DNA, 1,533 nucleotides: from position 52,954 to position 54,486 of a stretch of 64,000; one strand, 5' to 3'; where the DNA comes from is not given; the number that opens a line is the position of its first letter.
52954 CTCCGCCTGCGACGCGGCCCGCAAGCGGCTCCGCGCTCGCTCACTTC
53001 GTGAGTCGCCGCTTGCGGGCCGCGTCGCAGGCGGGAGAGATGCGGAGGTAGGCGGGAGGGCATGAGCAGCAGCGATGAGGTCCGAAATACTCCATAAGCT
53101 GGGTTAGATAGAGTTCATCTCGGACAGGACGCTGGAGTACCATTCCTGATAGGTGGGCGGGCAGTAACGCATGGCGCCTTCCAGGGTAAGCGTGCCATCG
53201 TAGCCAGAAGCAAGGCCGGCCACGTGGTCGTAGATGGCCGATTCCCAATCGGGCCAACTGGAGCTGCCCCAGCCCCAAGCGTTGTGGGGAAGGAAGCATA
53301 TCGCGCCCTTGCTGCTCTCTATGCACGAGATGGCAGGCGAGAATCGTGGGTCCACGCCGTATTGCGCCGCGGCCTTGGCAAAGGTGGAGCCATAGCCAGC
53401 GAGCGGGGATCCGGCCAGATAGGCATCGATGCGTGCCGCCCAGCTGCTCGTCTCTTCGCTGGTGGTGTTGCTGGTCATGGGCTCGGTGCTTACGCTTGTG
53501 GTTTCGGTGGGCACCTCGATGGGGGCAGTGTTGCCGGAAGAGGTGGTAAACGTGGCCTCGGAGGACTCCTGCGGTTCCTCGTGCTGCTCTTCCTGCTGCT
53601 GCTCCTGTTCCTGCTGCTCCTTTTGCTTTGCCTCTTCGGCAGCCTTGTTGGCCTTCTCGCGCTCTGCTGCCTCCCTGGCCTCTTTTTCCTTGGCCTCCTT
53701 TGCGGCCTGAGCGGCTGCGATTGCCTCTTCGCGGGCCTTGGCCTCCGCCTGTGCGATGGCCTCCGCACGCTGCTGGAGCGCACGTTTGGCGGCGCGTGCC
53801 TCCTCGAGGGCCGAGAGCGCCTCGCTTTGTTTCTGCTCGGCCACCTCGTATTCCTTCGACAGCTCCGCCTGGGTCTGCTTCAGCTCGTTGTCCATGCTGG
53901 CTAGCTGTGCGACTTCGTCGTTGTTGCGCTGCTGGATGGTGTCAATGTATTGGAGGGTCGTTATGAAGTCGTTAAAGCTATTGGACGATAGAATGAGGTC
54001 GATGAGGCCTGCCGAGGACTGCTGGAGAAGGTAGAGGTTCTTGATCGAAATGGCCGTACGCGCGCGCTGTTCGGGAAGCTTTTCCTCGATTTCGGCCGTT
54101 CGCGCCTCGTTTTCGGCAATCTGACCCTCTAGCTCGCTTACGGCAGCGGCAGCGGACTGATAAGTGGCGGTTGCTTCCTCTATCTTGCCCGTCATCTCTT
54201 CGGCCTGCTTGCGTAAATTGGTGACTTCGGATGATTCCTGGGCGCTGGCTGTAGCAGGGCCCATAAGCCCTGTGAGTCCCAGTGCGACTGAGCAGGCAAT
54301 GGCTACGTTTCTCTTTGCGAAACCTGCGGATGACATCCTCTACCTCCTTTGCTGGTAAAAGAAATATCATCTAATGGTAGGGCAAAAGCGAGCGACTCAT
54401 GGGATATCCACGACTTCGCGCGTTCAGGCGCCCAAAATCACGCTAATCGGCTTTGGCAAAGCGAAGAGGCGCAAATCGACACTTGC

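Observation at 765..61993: Interspersed hairpin elements: a near-invariant ~40-nt apical core on arms that differ between copies yet stay self-complementary (8 copies in 64 kb)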

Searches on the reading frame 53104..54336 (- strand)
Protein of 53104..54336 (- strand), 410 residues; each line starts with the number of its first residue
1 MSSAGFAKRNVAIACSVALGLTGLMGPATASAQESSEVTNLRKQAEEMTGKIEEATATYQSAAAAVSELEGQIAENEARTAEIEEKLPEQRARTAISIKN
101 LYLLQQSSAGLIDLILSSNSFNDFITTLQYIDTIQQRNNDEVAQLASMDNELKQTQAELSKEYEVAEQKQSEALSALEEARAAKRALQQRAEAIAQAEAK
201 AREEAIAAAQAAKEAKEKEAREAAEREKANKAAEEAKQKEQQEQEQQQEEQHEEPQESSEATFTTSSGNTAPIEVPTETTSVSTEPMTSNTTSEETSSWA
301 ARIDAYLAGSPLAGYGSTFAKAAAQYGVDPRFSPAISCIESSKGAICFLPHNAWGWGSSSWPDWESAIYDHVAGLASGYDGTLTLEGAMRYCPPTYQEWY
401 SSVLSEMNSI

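Call 38: find_homologous_proteins(query=window:53104-54336:-, max_evalue=1e-100)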
Query window:53104-54336:- (410 aa): 61 proteins with E <= 1e-100 among 8000 candidates.
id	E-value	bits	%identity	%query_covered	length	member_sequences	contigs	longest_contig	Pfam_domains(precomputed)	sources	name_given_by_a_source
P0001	3.6e-251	850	100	100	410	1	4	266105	-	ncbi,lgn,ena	-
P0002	1.6e-222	756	88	100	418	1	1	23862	PF24568.2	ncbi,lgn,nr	ncbi:MAG: glucosaminidase domain-containing protein [Atopobiaceae bacterium]|nr:glucosaminidase doma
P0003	3.7e-219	745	88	100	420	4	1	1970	PF24568.2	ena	-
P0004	4.1e-191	653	74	100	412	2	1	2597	-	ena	-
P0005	8.7e-191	652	74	100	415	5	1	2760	PF24568.2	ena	-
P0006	7.0e-163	560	63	99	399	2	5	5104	-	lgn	-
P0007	2.9e-158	545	68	98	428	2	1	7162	-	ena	-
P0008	2.0e-157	542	65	100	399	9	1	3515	-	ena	-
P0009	1.2e-156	539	64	98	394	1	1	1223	-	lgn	-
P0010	1.8e-156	539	65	99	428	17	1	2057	-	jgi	-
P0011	2.3e-156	539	64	98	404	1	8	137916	-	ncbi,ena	-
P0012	6.0e-156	537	64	98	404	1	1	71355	-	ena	-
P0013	8.3e-156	537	64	99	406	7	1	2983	-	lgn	-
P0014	3.8e-150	518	61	99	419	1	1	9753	-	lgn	-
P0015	1.6e-149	516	63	100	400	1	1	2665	PF24568.2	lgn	-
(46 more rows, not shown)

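Call 40: find_encoding_contigs(protein=P0001, flank=10000, max_places=6)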
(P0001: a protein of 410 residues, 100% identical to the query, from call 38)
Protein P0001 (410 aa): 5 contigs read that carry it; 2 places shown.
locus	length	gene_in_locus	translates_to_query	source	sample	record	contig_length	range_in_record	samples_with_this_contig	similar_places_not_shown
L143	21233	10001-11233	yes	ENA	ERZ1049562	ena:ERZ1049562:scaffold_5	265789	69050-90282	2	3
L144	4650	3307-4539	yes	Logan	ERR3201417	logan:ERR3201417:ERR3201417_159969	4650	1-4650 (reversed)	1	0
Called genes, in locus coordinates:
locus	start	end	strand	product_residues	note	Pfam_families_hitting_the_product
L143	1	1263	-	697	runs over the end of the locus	PF00009:GTP_EFTU, PF03144:GTP_EFTU_D2, PF22042:EF-G_D2, PF14492:EFG_III, PF16658:RF3_C, PF03764:EFG_IV, PF00679:EFG_C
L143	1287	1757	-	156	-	PF00177:Ribosomal_S7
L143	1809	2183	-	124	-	PF00164:Ribosom_S12_S23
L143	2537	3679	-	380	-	PF09983:JetD_C (weak)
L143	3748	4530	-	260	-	PF21088:MS_channel_1st, PF00924:MS_channel_2nd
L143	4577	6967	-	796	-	PF00580:UvrD-helicase, PF01443:Viral_helicase1 (faint), PF13245:AAA_19, PF13604:AAA_30 (faint), PF13245:AAA_19, PF13361:UvrD_C, PF13538:UvrD_C_2, PF21196:PcrA_UvrD_tudor (weak)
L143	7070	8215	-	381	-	PF02595:Gly_kinase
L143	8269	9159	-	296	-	PF02673:BacA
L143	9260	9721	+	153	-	PF00582:Usp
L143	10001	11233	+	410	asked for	-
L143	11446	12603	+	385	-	PF24568:CC_PcsB (faint)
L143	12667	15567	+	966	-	PF05193:Peptidase_M16_C, PF08367:M16C_assoc, PF22516:PreP_C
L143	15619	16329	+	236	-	PF01791:DeoC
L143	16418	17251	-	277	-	PF01790:LGT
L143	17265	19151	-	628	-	PF17994:Glft2_N, PF19320:GlfT2_domain3 (weak)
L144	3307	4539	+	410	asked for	-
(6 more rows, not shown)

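Call 41: find_encoding_contigs(protein=P0002, flank=10000, max_places=4)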
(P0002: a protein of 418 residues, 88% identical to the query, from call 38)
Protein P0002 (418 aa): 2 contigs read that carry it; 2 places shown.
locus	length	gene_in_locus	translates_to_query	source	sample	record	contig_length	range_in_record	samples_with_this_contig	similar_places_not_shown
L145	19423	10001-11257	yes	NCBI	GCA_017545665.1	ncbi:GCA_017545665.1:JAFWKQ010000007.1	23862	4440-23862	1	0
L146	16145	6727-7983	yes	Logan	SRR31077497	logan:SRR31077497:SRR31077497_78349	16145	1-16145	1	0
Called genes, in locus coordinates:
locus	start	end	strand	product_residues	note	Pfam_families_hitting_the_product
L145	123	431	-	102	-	PF00338:Ribosomal_S10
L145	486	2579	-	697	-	PF00009:GTP_EFTU, PF03144:GTP_EFTU_D2, PF22042:EF-G_D2, PF14492:EFG_III, PF16658:RF3_C, PF03764:EFG_IV, PF00679:EFG_C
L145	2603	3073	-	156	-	PF00177:Ribosomal_S7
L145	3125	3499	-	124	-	PF00164:Ribosom_S12_S23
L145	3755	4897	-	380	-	PF09983:JetD_C (weak)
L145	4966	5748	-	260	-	PF21088:MS_channel_1st, PF00924:MS_channel_2nd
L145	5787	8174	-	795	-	PF00580:UvrD-helicase, PF01443:Viral_helicase1 (faint), PF13245:AAA_19, PF13604:AAA_30 (faint), PF13361:UvrD_C, PF13538:UvrD_C_2, PF21196:PcrA_UvrD_tudor (weak)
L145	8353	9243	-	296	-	PF02673:BacA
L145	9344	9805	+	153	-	PF00582:Usp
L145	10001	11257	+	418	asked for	PF24568:CC_PcsB (weak)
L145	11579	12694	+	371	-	PF24568:CC_PcsB (weak)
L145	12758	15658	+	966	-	PF05193:Peptidase_M16_C, PF08367:M16C_assoc, PF22516:PreP_C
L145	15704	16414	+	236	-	PF01791:DeoC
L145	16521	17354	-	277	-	PF01790:LGT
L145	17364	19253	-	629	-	PF17994:Glft2_N, PF19320:GlfT2_domain3 (weak)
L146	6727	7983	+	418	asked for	PF24568:CC_PcsB (weak)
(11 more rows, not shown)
